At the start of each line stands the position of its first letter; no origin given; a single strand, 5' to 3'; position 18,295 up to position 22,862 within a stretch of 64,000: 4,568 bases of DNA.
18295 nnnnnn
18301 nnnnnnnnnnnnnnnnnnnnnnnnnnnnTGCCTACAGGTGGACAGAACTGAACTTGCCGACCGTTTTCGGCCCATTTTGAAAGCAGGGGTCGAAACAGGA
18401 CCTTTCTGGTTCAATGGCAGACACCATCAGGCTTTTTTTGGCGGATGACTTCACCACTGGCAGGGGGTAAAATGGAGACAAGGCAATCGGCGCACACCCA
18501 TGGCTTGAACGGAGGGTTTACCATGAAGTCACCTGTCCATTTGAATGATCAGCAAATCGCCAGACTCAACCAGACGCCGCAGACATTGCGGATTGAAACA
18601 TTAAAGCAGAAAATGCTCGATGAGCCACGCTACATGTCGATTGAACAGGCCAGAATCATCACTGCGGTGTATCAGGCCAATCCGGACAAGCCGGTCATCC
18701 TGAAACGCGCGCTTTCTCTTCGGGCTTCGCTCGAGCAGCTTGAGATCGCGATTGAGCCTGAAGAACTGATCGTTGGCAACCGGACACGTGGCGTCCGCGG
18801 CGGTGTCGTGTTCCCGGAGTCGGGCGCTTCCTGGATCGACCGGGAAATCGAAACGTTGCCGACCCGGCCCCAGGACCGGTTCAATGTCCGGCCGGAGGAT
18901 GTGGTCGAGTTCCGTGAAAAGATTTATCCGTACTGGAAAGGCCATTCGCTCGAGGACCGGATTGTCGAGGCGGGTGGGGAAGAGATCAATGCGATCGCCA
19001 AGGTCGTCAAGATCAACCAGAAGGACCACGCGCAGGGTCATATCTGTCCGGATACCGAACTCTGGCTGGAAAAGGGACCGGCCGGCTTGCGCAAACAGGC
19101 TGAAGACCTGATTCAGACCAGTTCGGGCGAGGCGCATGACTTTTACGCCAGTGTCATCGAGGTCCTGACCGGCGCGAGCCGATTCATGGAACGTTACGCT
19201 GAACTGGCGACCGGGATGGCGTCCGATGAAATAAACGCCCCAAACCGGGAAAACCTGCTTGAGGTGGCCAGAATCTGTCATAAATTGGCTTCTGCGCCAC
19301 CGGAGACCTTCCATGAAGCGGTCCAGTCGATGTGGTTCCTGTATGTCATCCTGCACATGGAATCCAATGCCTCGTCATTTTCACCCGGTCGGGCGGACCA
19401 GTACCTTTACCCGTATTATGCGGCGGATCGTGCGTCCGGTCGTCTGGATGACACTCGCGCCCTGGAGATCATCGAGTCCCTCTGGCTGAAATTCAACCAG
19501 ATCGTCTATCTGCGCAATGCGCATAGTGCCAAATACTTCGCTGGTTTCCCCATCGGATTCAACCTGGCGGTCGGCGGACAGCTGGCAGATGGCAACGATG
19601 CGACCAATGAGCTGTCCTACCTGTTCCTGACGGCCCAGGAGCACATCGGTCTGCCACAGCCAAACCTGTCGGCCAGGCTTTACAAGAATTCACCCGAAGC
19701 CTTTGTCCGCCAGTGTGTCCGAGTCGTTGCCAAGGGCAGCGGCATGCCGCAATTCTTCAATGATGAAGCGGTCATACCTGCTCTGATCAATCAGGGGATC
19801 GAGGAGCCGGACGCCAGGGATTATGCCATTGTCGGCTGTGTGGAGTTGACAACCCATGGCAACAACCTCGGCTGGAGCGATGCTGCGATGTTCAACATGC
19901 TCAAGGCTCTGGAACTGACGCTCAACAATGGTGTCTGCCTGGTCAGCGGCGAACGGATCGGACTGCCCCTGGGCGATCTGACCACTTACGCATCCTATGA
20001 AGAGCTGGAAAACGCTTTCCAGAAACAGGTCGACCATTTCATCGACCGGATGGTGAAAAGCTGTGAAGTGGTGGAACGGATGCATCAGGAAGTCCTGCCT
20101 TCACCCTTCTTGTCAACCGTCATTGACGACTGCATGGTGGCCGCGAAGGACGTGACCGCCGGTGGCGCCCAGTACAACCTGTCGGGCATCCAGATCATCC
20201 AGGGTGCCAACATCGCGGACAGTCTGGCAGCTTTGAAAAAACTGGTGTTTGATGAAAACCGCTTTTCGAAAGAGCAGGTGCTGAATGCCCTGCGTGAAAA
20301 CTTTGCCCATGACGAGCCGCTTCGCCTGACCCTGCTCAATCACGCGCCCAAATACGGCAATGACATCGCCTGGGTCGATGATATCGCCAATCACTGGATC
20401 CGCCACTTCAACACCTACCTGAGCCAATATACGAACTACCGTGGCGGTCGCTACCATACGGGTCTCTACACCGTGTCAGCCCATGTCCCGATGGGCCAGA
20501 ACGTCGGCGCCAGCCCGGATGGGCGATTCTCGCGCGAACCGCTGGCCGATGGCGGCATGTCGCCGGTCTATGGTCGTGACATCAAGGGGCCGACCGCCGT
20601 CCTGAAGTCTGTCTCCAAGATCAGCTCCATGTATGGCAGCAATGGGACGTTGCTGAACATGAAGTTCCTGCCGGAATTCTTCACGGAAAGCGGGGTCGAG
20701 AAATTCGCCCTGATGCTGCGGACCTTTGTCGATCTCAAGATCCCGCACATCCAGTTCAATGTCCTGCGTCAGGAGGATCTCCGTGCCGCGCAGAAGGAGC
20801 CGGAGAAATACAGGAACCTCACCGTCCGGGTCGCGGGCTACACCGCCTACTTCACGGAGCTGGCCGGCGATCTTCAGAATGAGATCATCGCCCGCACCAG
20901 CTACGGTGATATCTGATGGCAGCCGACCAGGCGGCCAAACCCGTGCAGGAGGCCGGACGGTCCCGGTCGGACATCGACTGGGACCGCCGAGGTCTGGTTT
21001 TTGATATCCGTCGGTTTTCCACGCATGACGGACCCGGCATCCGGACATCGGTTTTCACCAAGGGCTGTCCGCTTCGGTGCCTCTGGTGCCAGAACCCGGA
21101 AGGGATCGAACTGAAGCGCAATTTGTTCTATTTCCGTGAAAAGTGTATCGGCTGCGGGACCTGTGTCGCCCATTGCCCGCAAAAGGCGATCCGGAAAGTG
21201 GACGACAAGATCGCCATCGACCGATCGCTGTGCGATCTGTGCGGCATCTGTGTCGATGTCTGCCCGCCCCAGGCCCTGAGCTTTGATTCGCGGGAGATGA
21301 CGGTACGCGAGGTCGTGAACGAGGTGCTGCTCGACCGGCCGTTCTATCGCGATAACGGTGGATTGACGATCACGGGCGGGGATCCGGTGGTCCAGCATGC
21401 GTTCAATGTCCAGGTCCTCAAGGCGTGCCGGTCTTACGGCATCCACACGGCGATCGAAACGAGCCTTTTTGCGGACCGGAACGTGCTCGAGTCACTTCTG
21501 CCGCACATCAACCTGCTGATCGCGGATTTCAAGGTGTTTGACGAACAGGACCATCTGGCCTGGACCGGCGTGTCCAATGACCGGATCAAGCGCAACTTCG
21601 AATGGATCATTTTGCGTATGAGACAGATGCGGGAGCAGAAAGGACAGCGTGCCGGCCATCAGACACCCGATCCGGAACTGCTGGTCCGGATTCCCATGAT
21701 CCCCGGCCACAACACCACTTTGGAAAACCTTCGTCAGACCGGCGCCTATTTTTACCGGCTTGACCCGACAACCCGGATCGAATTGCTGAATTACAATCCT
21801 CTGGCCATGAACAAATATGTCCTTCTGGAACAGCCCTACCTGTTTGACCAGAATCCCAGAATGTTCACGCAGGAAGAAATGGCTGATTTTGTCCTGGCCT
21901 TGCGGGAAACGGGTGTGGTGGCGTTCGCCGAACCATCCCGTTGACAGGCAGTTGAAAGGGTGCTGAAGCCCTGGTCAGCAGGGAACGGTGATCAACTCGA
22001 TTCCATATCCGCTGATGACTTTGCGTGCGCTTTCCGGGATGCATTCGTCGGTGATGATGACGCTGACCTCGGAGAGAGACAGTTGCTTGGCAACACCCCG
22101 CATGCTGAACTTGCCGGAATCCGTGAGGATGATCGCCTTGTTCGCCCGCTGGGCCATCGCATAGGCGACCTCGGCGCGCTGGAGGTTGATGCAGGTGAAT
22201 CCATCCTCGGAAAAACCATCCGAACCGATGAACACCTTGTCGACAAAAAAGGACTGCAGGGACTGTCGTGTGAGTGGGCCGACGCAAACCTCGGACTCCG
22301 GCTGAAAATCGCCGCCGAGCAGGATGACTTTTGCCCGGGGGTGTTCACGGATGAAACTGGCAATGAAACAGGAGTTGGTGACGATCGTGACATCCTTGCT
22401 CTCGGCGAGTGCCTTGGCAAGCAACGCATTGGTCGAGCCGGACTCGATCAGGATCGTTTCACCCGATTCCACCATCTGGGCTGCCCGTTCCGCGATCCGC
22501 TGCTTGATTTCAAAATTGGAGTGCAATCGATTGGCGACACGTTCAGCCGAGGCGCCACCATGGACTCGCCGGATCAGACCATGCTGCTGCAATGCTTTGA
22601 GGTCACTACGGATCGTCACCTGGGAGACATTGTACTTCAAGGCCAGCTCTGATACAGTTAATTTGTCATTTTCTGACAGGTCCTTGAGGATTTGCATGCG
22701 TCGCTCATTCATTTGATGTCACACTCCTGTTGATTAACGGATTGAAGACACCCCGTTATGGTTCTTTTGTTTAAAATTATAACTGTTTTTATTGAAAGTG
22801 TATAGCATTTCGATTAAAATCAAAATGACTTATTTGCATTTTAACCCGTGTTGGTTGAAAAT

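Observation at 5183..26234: Three glycyl-radical enzymes, two activases, two ROK/ASKHA kinase-like proteins and a sugar ABC importer in ~20 kb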

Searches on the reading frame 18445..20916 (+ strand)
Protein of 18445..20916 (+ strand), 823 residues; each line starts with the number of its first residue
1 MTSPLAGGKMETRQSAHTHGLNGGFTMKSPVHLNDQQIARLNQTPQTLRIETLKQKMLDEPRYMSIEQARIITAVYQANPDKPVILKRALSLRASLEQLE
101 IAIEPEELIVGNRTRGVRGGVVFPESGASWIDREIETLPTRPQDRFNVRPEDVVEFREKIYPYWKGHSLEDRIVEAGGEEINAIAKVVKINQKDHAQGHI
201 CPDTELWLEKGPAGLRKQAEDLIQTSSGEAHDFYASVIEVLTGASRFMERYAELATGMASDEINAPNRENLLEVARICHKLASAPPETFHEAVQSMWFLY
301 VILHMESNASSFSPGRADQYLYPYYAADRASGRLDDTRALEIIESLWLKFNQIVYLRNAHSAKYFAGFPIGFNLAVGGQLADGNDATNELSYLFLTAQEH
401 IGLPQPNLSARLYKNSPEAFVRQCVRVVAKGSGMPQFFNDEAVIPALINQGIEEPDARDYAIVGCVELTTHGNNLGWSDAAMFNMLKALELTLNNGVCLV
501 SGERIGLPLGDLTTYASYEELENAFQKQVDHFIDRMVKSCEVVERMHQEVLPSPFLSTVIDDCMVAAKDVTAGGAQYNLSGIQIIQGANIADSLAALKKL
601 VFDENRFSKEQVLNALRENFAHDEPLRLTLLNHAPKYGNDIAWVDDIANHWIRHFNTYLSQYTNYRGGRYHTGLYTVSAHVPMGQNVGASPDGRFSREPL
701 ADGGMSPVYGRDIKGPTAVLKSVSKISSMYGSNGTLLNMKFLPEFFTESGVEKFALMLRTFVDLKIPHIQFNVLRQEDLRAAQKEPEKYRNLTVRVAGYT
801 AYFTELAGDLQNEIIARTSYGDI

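Call 4: search_protein_families(library=pfam, proteins=[window:18445-20916:+])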
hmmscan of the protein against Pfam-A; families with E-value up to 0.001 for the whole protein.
window:18445-20916:+ (823 aa): 2 families
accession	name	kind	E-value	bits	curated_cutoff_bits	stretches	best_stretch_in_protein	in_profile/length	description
PF02901.20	PFL-like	-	1e-212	708.8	24.3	1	49-684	4-647/647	Pyruvate formate lyase-like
PF01228.26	Gly_radical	-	3.7e-29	101.8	22.2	1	703-804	3-106/106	Glycine radical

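Call 6: search_solved_structures(query=window:18445-20916:+, max_evalue=1e-20)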
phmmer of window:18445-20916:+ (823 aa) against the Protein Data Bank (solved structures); distinct sequences matched with E-value up to 1e-20: 35.
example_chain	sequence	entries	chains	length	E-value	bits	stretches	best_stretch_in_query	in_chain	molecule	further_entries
8yjo_A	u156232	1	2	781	2.9e-197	660.7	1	46-820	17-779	Probable dehydratase PflD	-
8id0_A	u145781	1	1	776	2.8e-184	617.7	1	48-819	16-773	formate C-acetyltransferase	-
1r8w_A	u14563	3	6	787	2.1e-174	585.1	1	45-820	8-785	glycerol dehydratase | B12-independent glycerol dehydratase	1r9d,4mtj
9f3w_A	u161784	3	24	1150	9.9e-168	563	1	47-818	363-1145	Choline trimethylamine-lyase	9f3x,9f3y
9rco_A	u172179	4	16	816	2e-164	552.1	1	44-819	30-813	Glycyl radical protein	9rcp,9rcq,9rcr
5i2a_A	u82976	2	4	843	1.2e-162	546.2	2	63-621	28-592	Diol-dehydratase | Diol dehydratase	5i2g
5a0u_A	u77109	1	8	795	4e-144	484.9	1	47-818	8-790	CHOLINE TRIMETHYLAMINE LYASE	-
5a0z_A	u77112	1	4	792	4.3e-144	484.9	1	48-818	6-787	CHOLINE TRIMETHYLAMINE LYASE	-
8yjn_A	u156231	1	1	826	4.5e-144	484.8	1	65-820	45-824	Probable dehydratase YbiW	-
8id7_A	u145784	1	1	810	4.6e-144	484.8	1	65-820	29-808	Probable dehydratase YbiW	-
6xs4_A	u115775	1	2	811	8.7e-143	480.5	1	64-820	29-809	Formate C-acetyltransferase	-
2f3o_A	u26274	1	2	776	1.1e-139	470.2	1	49-819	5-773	pyruvate formate-lyase 2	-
9r0v_A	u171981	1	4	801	4.1e-139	468.4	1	48-819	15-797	Choline trimethylamine-lyase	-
9ht9_A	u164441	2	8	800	4.4e-139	468.3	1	49-819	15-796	Choline trimethylamine-lyase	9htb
6vue_A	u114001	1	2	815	4.6e-139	468.2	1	49-819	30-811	Choline trimethylamine-lyase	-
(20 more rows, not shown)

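Call 37: search_protein_families(library=ncbifam, proteins=[window:18445-20916:+], max_evalue=0.01)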
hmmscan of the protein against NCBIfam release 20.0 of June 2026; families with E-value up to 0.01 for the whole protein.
window:18445-20916:+ (823 aa): 12 families
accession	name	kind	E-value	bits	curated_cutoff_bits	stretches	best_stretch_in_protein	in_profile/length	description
TIGR01774.1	PFL2-3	subfamily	4.6e-247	822.2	678.2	1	49-819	5-783/786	formate C-acetyltransferase/glycerol dehydratase family glycyl radical enzyme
NF007437.0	PRK09983.1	equivalog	7.8e-233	774.9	1109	1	47-819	2-762/765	formate C-acetyltransferase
NF043068.1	glycl_HYPD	equivalog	2.1e-172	575.1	1100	1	49-819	3-781/784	trans-4-hydroxy-L-proline dehydratase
TIGR04394.1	choline_CutC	equivalog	1.8e-171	572.5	1050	1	47-819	2-785/789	choline trimethylamine-lyase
NF048011.1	SfplDhtHpsGDes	equivalog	6.9e-169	563.8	1000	1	46-820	22-819/821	(2S)-3-sulfopropanediol dehydratase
NF048009.1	SfplDhtHpfGKleb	equivalog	3.5e-168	561.3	1000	1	49-819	27-821/824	(2S)-3-sulfopropanediol dehydratase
NF033718.1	indole_decarb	equivalog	2.9e-118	396.3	1100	3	146-623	155-647/868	indoleacetate decarboxylase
NF033715.1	glycyl_HPDL_Lrg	equivalog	1.2e-93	314.5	1150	2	233-821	271-900/901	4-hydroxyphenylacetate decarboxylase large subunit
TIGR01255.1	pyr_form_ly_1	equivalog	5.9e-49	167.2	994.2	1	282-818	229-739/744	formate C-acetyltransferase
NF038360.1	rad_fix_GrcA3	exception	6.7e-14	51.7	158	1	749-820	4-75/78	autonomous glycyl radical cofactor GrcA3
NF008341.1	PRK11127.1-1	equivalog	7e-11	42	145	1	768-819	25-76/80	autonomous glycyl radical cofactor GrcA2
TIGR04365.1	spare_glycyl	equivalog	2.7e-10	40.6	170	1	768-818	71-121/126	autonomous glycyl radical cofactor GrcA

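Call 73: find_homologous_proteins(query=window:18523-20916:+, max_evalue=1e-100)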
Query window:18523-20916:+ (797 aa): 6881 proteins with E <= 1e-100 among 8000 candidates; the best 120 are listed.
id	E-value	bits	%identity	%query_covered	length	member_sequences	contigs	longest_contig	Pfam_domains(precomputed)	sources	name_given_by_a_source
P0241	0.0e+0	1825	100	100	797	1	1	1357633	PF02901.21,PF01228.27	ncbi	-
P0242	0.0e+0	1530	83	100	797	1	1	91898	PF02901.21,PF01228.27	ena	-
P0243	0.0e+0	1519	83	99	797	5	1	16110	PF02901.21,PF01228.27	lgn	-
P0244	0.0e+0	1504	82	99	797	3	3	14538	PF02901.21,PF01228.27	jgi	jgi:formate C-acetyltransferase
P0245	0.0e+0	1486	81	99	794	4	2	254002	PF02901.21,PF01228.27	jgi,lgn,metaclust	metaclust:\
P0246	0.0e+0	1432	78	99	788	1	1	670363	PF02901.21,PF01228.27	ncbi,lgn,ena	-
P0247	0.0e+0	1422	79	99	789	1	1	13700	PF02901.21,PF01228.27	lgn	-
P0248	0.0e+0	1407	77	99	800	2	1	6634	PF02901.21,PF01228.27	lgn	-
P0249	0.0e+0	1369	76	99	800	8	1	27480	PF02901.21,PF01228.27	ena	-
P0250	0.0e+0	1365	76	100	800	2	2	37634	PF02901.21,PF01228.27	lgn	-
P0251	0.0e+0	1360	75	96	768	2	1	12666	PF02901.21,PF01228.27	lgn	-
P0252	0.0e+0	1341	74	97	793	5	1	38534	PF02901.21,PF01228.27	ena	-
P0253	0.0e+0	1339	74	98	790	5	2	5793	PF02901.21,PF01228.27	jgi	jgi:pyruvate formate-lyase/glycerol dehydratase family glycyl radical enzyme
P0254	0.0e+0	1335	74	99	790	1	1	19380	PF02901.21,PF01228.27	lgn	-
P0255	0.0e+0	1334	73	98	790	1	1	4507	PF02901.21,PF01228.27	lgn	-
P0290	0.0e+0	1192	66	98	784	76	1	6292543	PF02901.21,PF01228.27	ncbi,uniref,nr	ncbi:formate C-acetyltransferase/glycerol dehydratase family glycyl radical enzyme [Clostridium beij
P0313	0.0e+0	1187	67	98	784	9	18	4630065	PF02901.21,PF01228.27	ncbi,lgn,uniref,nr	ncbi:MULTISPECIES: glycyl radical protein [Clostridium]|uniref:Benzylsuccinate synthase alpha subuni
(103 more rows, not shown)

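Call 74: find_encoding_contigs(protein=P0290, flank=10000, max_places=2)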
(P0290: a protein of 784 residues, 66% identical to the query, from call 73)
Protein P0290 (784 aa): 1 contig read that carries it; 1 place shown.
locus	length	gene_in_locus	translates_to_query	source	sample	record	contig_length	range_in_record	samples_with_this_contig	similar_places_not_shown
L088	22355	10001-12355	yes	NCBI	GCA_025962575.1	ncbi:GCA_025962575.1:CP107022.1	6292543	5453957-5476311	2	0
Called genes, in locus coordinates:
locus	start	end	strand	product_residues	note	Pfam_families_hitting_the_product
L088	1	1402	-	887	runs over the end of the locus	PF00690:Cation_ATPase_N, PF00122:E1-E2_ATPase, PF00702:Hydrolase, PF13246:Cation_ATPase, PF00689:Cation_ATPase_C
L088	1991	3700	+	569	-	PF12729:4HB_MCP_1, PF00015:MCPsignal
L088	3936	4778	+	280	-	PF01734:Patatin, PF19890:DUF6363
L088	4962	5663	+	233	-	PF00392:GntR, PF07729:FCD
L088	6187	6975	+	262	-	PF01012:ETF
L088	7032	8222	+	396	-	PF01012:ETF, PF00766:ETF_alpha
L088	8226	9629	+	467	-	PF01565:FAD_binding_4, PF02913:FAD-oxidase_C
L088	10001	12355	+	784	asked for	PF02901:PFL-like, PF01228:Gly_radical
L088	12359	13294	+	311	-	PF04055:Radical_SAM, PF13353:Fer4_12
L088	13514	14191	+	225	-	PF00923:TAL_FSA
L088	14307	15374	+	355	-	PF00483:NTP_transferase, PF12804:NTP_transf_3 (weak), PF22640:ManC_GMP_beta-helix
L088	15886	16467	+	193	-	PF00882:Zn_dep_PLPC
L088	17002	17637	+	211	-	PF06971:Put_DNA-bind_N, PF02629:CoA_binding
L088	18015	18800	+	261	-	PF00378:ECH_1, PF16113:ECH_2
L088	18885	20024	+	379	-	PF02771:Acyl-CoA_dh_N, PF02770:Acyl-CoA_dh_M, PF00441:Acyl-CoA_dh_1, PF08028:Acyl-CoA_dh_2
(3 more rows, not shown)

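Call 75: find_encoding_contigs(protein=P0313, flank=10000, max_places=2)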
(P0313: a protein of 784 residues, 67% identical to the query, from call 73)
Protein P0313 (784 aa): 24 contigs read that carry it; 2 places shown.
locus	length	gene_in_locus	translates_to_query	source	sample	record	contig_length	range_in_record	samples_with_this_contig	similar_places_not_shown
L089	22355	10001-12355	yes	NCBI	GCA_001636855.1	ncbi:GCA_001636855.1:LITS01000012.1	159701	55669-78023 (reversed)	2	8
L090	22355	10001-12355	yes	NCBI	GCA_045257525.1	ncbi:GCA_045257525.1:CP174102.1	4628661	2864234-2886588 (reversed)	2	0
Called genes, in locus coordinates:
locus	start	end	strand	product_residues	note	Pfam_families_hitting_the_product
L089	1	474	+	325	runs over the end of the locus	PF01408:GFO_IDH_MocA, PF22725:GFO_IDH_MocA_C3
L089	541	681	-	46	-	-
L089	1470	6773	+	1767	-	-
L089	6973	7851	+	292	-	PF13531:SBP_bac_11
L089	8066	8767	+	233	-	PF01618:MotA_ExbB (weak)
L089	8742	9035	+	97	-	PF09919:DUF2149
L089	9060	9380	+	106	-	PF09919:DUF2149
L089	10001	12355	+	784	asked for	PF02901:PFL-like, PF01228:Gly_radical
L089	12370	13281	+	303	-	PF13353:Fer4_12, PF04055:Radical_SAM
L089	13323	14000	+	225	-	PF00923:TAL_FSA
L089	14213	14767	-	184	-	PF02915:Rubrerythrin, PF21349:RUBY_RBDX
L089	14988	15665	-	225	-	PF00302:CAT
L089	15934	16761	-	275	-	PF00805:Pentapeptide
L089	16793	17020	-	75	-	PF09932:DUF2164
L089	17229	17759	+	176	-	PF04542:Sigma70_r2, PF08281:Sigma70_r4_2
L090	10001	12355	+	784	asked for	PF02901:PFL-like, PF01228:Gly_radical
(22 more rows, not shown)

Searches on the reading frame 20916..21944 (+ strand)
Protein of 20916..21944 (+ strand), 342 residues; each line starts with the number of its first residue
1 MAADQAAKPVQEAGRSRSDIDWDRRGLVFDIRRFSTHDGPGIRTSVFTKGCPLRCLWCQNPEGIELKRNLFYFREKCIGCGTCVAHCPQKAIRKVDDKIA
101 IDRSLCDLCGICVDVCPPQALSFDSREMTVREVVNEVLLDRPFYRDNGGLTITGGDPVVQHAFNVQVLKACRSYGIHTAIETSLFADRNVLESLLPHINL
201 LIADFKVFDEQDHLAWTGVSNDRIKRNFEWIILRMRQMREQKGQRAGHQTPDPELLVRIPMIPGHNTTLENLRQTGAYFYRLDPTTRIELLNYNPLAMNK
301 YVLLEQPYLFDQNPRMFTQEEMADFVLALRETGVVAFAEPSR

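Call 4: search_protein_families(library=pfam, proteins=[window:20916-21944:+])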
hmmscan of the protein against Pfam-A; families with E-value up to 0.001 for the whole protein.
window:20916-21944:+ (342 aa): 14 families
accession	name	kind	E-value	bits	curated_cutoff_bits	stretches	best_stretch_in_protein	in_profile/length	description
PF00037.32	Fer4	-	7e-15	54.6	21.1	2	74-93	5-24/24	4Fe-4S binding domain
PF12837.12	Fer4_6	-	3.1e-12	46.2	25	2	98-121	1-24/24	4Fe-4S binding domain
PF12838.12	Fer4_7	-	9.5e-11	42.4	27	2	76-120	1-52/52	4Fe-4S dicluster domain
PF04055.27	Radical_SAM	-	1.7e-10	41.8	29.5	1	46-230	2-135/166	Radical SAM superfamily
PF13353.11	Fer4_12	-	4.7e-10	40.3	22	1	38-224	2-136/137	4Fe-4S single cluster domain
PF13187.11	Fer4_9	-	9.1e-10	38.9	27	1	76-120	1-51/52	4Fe-4S dicluster domain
PF13237.11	Fer4_10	-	9.2e-09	35.5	25.5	1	74-117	6-53/53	4Fe-4S dicluster domain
PF12797.12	Fer4_2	-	9.6e-09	35.1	24.5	1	71-88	4-21/22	4Fe-4S binding domain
PF13484.11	Fer4_16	-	1.1e-08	36.2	30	0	76-97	1-22/66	4Fe-4S double cluster binding domain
PF14697.11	Fer4_21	-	6.9e-08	32.9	35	1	75-119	6-55/59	4Fe-4S dicluster domain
PF13459.11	Fer4_15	-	1.4e-06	29.3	22.4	0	99-129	1-30/66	4Fe-4S single cluster domain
PF13534.11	Fer4_17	-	2.4e-06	28.4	22.2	0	76-90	1-15/61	4Fe-4S dicluster domain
PF12800.12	Fer4_4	-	2.5e-06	27.8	24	0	75-89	2-16/17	4Fe-4S binding domain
PF25160.1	LdpA_Fe-S-bd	-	0.0001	22.5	27.6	0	72-95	23-46/49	LdpA Fe-S cluster-binding domain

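Call 37: search_protein_families(library=ncbifam, proteins=[window:20916-21944:+], max_evalue=0.01)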
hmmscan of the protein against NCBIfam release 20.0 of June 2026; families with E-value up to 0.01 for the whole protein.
window:20916-21944:+ (342 aa): 98 families (the best 25 are shown)
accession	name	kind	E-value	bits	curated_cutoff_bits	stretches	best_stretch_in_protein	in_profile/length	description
TIGR02494.1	PFLE_PFLC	subfamily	4.3e-83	278.9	174.35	1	28-326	1-286/293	glycyl-radical enzyme activating protein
NF048010.1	SfplDhtActHpsHDes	equivalog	4.6e-76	255.5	430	1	23-315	3-285/298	(2S)-3-sulfopropanediol dehydratase activating enzyme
NF033719.1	ind_deCO2_activ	equivalog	1.3e-73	247.9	425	1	26-312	1-277/302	indoleacetate decarboxylase activase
NF043069.1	T4HPD_activ_SAM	equivalog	1.5e-73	247.8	425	1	26-332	2-291/299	trans-4-hydroxy-L-proline dehydratase activase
NF033717.2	HPDL_rSAM_activ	equivalog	3.4e-69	233.5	420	1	24-324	2-291/311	4-hydroxyphenylacetate decarboxylase activase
TIGR04395.1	cutC_activ_rSAM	equivalog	3.2e-65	220.4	360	1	23-319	2-288/309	choline TMA-lyase-activating enzyme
NF048008.1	SfplDhtActHpfHKleb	equivalog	3e-63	214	500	1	28-311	2-276/308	(2S)-3-sulfopropanediol dehydratase activating enzyme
TIGR04003.1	rSAM_BssD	equivalog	8.9e-60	202.5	496.45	1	27-307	2-273/314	[benzylsuccinate synthase]-activating enzyme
TIGR04041.1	activase_YjjW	hypoth_equivalog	6.3e-43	147.2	250.2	1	27-299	3-244/276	YjjW family glycine radical enzyme activase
NF007483.0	PRK10076.1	equivalog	8.6e-40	136.7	326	2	106-313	76-266/292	[formate-C-acetyltransferase]-activating enzyme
TIGR02493.1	PFLA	equivalog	4.7e-38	130.9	231.75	2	124-315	42-219/235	pyruvate formate-lyase-activating protein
NF008356.0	PRK11145.1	equivalog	2.4e-27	95.8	375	2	124-313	47-222/246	pyruvate formate lyase 1-activating protein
TIGR02700.1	flavo_MJ0208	hypoth_equivalog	1.8e-12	47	251.35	1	73-134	146-208/234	dihydromethanopterin reductase (acceptor)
NF058577.1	FdxA_fam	equivalog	4.4e-12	46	65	1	73-120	5-52/52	4Fe-4S ferredoxin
TIGR02179.1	PorD_KorD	subfamily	1.1e-10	41.4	60.05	1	74-123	24-74/78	2-oxoacid:acceptor oxidoreductase, delta subunit, pyruvate/2-ketoisovalerate family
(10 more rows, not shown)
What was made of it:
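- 20916..21944 (+): Activase for GRE2 (AE2). TIGR02494, 279 bits (call 37).
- Checked: Activases 20916-21944 and 25284-26234 (TIGR02494; call 37).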

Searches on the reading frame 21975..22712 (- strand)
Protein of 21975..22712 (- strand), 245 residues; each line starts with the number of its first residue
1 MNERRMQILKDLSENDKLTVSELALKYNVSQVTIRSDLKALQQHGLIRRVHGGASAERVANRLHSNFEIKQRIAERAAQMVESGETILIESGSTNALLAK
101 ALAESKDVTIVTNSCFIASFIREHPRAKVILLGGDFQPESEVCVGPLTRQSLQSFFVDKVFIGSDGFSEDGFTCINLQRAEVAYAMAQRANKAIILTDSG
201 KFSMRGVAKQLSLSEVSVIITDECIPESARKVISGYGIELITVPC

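Call 22: search_protein_families(library=pfam, proteins=[window:21975-22712:-])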
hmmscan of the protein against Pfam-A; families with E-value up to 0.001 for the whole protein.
window:21975-22712:- (245 aa): 11 families
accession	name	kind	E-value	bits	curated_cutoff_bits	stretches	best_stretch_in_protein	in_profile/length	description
PF00455.28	DeoRC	-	2.7e-47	161.2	31.8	1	66-223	2-160/160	DeoR C terminal sensor domain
PF08220.18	HTH_DeoR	-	1.9e-14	53.6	21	1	4-55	1-52/57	DeoR-like helix-turn-helix domain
PF00392.27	GntR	-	1.4e-07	31.5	27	1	7-54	12-61/64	Bacterial regulatory proteins, gntR family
PF08280.17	HTH_Mga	-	1.5e-07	31.7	23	1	4-42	6-44/59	M protein trans-acting positive regulator (MGA) HTH domain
PF08279.18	HTH_11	-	2.2e-07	31.1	25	1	4-45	1-43/55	HTH domain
PF01022.26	HTH_5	-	4.5e-06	26.9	22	1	3-48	2-46/47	Bacterial regulatory protein, arsR family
PF01047.28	MarR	-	4.7e-06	26.8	24.6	1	2-51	2-51/59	MarR family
PF25212.1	HVO_A0114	-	2.1e-05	24.7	27.6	1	1-55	20-74/84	HVO_A0114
PF12840.13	HTH_20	-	7e-05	23.2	27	1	5-50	6-51/51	Helix-turn-helix domain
PF25213.1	HVO_A0261_N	-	7e-05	23.1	35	1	3-53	11-60/86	HVO_A0261 N-terminal domain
PF13412.12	HTH_24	-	0.00046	20.1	21.9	1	1-48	1-48/48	Winged helix-turn-helix DNA-binding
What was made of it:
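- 21975..22712 (-): DeoR-family regulator, divergent from GRE3. PF00455 and PF08220 (call 22).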
